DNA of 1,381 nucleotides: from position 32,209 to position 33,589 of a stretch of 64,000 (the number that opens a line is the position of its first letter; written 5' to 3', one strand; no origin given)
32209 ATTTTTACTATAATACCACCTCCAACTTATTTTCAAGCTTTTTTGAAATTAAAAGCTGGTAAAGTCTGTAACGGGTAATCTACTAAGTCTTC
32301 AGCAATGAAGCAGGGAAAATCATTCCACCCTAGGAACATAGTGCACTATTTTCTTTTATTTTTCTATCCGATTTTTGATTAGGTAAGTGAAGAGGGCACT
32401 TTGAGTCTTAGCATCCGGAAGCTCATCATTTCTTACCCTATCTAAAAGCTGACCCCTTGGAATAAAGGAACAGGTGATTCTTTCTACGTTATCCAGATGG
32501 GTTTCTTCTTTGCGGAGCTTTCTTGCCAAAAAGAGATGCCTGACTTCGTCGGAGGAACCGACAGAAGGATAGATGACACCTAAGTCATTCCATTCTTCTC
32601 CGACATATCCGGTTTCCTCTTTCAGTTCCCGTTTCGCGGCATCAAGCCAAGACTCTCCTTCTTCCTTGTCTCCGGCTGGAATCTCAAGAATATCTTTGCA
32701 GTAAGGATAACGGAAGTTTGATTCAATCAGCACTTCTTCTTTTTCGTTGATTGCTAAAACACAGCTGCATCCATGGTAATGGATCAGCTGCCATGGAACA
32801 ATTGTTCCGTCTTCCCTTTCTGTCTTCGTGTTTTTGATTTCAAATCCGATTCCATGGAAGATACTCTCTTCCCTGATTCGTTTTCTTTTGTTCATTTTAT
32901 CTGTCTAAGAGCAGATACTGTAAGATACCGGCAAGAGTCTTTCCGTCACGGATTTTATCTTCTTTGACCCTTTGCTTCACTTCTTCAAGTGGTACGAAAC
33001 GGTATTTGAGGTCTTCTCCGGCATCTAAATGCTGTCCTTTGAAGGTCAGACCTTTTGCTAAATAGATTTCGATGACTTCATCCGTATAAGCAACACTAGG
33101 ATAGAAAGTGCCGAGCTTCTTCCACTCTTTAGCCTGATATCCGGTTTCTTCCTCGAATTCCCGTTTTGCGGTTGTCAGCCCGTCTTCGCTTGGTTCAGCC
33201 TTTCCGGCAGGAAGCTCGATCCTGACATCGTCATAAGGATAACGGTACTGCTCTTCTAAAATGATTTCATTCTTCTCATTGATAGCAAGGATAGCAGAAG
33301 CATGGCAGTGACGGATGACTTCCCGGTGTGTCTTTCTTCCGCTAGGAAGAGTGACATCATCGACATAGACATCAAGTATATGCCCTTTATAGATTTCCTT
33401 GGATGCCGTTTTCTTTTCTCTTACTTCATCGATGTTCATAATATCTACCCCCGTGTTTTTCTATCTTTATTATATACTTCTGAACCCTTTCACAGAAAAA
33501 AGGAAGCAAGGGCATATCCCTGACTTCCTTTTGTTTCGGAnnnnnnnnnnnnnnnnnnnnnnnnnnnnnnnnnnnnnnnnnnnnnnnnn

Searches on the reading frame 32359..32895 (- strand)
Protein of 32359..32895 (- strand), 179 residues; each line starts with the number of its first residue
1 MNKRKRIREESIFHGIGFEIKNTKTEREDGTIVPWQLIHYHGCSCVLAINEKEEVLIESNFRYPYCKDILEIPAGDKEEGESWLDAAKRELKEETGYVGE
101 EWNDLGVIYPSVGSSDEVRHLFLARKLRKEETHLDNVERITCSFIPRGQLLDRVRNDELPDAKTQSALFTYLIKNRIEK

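Call 26: search_protein_families(library=pfam, proteins=[window:32359-32895:-], max_evalue=0.001)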
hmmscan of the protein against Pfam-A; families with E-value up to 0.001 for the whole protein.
window:32359-32895:- (179 aa): 1 family
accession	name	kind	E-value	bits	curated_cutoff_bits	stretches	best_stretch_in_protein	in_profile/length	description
PF00293.34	NUDIX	-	6.9e-12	46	21.1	1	45-150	7-118/134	NUDIX domain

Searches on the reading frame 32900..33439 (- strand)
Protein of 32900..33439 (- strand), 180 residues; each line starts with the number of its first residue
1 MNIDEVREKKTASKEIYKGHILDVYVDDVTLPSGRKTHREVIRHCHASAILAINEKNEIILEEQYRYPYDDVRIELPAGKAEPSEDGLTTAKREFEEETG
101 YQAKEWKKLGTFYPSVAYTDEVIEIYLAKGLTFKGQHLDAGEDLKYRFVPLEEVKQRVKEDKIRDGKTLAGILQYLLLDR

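Call 26: search_protein_families(library=pfam, proteins=[window:32900-33439:-], max_evalue=0.001)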
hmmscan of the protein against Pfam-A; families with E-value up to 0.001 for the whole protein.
window:32900-33439:- (180 aa): 1 family
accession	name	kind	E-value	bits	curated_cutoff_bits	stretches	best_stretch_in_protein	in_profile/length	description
PF00293.34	NUDIX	-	6.5e-16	59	21.1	1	48-160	6-122/134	NUDIX domain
